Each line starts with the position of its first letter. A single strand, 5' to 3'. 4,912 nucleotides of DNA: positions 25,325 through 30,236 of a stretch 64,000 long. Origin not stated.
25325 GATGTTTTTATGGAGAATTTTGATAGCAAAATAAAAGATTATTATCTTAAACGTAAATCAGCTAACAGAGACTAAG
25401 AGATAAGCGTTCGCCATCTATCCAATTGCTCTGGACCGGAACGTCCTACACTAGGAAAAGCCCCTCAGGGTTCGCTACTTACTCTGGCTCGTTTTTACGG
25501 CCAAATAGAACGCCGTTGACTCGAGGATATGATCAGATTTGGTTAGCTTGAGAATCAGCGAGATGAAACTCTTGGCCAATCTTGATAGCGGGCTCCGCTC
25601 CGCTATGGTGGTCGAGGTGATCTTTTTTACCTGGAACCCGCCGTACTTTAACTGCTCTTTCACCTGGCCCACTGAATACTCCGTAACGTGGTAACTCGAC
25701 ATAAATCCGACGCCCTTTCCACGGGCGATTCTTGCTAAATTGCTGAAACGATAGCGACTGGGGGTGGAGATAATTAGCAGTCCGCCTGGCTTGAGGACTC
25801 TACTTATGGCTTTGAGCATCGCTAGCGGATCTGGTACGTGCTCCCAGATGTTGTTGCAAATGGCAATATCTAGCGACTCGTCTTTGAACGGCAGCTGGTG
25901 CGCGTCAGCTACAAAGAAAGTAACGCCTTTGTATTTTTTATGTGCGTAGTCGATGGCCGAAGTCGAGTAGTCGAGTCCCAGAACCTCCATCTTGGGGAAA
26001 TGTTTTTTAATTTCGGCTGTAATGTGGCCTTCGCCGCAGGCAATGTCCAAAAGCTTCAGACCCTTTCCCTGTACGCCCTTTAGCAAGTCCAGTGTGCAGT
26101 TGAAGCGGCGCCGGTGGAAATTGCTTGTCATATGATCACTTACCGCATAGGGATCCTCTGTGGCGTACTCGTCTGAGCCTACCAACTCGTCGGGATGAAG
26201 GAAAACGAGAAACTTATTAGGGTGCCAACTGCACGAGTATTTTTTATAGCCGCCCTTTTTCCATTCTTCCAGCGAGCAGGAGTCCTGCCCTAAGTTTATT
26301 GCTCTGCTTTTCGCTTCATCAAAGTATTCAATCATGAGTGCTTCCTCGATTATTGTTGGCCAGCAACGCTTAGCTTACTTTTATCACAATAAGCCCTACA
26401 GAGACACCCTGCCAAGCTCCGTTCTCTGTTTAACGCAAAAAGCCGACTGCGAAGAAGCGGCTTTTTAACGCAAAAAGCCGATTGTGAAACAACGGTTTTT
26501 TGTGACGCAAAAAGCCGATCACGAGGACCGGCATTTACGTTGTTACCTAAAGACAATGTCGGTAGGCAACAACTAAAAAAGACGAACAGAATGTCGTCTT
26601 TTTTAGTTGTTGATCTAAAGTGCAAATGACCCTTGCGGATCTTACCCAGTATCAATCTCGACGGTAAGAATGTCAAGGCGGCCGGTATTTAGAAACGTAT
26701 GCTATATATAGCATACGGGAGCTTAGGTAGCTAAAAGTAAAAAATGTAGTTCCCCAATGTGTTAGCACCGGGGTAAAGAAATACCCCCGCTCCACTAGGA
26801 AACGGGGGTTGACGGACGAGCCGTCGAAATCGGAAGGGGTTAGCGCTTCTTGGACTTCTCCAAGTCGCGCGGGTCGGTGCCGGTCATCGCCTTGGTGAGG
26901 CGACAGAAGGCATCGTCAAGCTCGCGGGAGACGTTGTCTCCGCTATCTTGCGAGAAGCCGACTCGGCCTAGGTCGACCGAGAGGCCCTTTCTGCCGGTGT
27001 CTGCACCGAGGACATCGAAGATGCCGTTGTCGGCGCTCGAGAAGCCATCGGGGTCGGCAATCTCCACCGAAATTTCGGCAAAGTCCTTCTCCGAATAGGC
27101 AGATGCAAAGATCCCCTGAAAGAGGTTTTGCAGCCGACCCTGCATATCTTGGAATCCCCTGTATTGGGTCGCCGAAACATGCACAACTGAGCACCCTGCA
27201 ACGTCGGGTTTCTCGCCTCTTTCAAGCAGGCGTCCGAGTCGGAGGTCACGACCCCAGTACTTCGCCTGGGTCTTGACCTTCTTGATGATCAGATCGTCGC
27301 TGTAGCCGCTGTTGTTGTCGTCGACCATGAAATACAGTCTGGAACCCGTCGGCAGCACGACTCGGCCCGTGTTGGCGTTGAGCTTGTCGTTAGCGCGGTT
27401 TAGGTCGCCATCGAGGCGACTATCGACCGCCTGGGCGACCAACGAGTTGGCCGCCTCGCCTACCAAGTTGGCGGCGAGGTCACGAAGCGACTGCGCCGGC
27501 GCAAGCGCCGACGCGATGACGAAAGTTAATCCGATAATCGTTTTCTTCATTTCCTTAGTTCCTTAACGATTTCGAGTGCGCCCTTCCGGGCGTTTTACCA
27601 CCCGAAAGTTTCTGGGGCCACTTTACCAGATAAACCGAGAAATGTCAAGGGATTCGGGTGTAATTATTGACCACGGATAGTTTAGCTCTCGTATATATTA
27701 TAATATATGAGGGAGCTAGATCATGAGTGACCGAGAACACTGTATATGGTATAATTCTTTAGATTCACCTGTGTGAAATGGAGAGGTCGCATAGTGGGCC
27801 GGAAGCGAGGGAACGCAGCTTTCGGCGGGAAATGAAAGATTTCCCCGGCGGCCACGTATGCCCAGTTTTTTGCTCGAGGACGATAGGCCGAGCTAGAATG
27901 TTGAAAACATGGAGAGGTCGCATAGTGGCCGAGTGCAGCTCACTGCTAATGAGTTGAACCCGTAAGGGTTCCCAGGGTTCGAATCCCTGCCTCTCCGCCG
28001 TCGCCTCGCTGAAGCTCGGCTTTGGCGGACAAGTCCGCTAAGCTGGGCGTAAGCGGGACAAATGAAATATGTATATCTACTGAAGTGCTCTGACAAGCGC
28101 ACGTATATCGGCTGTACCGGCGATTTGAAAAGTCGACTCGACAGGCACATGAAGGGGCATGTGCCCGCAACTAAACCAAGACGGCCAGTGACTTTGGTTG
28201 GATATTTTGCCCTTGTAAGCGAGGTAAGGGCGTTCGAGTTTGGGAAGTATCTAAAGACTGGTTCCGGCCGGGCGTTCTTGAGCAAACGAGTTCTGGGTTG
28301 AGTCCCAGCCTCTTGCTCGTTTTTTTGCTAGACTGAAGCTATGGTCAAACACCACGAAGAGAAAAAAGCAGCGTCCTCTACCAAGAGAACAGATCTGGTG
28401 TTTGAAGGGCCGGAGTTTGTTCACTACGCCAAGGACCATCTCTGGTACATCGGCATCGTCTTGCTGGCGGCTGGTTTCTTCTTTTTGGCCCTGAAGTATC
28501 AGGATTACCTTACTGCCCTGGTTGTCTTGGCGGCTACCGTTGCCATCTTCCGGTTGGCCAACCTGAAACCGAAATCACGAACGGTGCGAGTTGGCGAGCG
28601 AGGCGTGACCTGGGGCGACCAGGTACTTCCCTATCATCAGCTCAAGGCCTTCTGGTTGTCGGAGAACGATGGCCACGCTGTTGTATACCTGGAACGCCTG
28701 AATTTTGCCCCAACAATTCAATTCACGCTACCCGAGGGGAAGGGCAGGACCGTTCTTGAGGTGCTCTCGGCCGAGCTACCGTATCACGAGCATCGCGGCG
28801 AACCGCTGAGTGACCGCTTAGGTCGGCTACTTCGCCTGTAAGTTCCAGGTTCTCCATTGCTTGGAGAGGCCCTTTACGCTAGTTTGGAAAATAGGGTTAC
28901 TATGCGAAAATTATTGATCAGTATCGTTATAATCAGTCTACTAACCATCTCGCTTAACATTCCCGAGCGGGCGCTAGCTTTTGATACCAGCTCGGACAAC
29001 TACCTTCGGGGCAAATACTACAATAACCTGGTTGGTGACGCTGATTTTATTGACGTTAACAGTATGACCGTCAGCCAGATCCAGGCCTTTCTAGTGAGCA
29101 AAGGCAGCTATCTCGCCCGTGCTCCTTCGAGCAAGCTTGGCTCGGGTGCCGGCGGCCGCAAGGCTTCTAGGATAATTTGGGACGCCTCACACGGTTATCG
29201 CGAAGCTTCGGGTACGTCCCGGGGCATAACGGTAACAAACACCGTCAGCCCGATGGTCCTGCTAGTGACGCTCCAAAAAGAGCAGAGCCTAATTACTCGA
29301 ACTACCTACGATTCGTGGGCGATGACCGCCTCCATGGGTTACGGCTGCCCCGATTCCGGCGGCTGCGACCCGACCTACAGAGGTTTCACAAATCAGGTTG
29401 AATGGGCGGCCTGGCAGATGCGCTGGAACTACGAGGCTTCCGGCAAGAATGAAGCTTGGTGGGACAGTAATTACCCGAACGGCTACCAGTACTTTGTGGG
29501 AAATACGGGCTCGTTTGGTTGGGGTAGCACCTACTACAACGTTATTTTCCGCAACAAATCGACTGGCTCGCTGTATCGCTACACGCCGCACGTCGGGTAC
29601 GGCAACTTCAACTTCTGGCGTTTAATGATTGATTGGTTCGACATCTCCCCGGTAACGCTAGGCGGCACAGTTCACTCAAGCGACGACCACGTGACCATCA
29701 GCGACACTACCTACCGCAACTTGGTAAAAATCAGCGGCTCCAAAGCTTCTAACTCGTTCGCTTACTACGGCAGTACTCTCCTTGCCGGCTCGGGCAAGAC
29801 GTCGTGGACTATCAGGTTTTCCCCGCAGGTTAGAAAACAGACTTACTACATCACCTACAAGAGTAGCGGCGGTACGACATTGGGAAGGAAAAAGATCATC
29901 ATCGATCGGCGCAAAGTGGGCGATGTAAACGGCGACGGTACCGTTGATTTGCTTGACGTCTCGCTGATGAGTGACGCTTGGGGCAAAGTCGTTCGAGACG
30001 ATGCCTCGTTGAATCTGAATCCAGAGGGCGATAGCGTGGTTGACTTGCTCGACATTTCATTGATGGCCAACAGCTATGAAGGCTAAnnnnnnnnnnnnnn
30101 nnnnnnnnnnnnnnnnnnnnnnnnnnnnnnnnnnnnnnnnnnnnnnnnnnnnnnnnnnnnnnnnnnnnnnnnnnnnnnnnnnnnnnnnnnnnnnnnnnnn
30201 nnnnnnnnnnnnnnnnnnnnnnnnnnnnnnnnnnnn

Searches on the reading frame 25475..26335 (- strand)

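Call 18: search_protein_families(library=pfam, proteins=[window:25475-26335:-], max_evalue=0.001)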
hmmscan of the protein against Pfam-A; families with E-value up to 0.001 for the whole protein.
window:25475-26335:- (286 aa): 11 families
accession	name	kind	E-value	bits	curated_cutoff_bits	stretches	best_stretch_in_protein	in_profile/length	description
PF08241.18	Methyltransf_11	-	5.9e-25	88.2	21.2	1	96-189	1-95/95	Methyltransferase domain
PF13847.12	Methyltransf_31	-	7e-25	87.9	27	1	91-193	3-113/145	Methyltransferase domain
PF13649.12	Methyltransf_25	-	1e-22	81.1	27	1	96-185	2-97/97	Methyltransferase domain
PF13489.12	Methyltransf_23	-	8.7e-19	68.3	27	1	87-236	18-161/164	Methyltransferase domain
PF08242.18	Methyltransf_12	-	3.6e-18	66.5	30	1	96-187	1-98/98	Methyltransferase domain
PF01209.24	Ubie_methyltran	-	6.3e-15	55.6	20.1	1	74-195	32-157/233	ubiE/COQ5 methyltransferase family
PF05148.21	Methyltransf_8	-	8.8e-07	29.5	27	1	94-205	75-171/219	Hypothetical methyltransferase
PF05175.20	MTS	-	1.9e-06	28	23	1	91-188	31-137/170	Methyltransferase small domain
PF05219.18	DREV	-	2.2e-06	27.4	26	1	91-190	94-187/265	DREV methyltransferase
PF02390.23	Methyltransf_4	-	1.6e-05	24.9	24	1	95-136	5-46/173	Putative methyltransferase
PF07021.18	MetW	-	0.0001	22.5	21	1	91-182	13-103/193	Methionine biosynthesis protein MetW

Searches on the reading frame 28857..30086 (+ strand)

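Call 18: search_protein_families(library=pfam, proteins=[window:28857-30086:+], max_evalue=0.001)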
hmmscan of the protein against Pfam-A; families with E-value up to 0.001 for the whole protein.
window:28857-30086:+ (409 aa): 1 family
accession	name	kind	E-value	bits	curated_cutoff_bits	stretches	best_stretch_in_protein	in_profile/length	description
PF00404.24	Dockerin_1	-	0.00084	19.9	22.9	0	355-405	2-54/57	Dockerin type I domain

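Call 64: search_protein_families(library=ncbifam, proteins=[window:28857-30086:+], max_evalue=0.00001)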
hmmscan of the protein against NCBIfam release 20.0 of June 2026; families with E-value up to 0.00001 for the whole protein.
window:28857-30086:+ (409 aa): 0 families
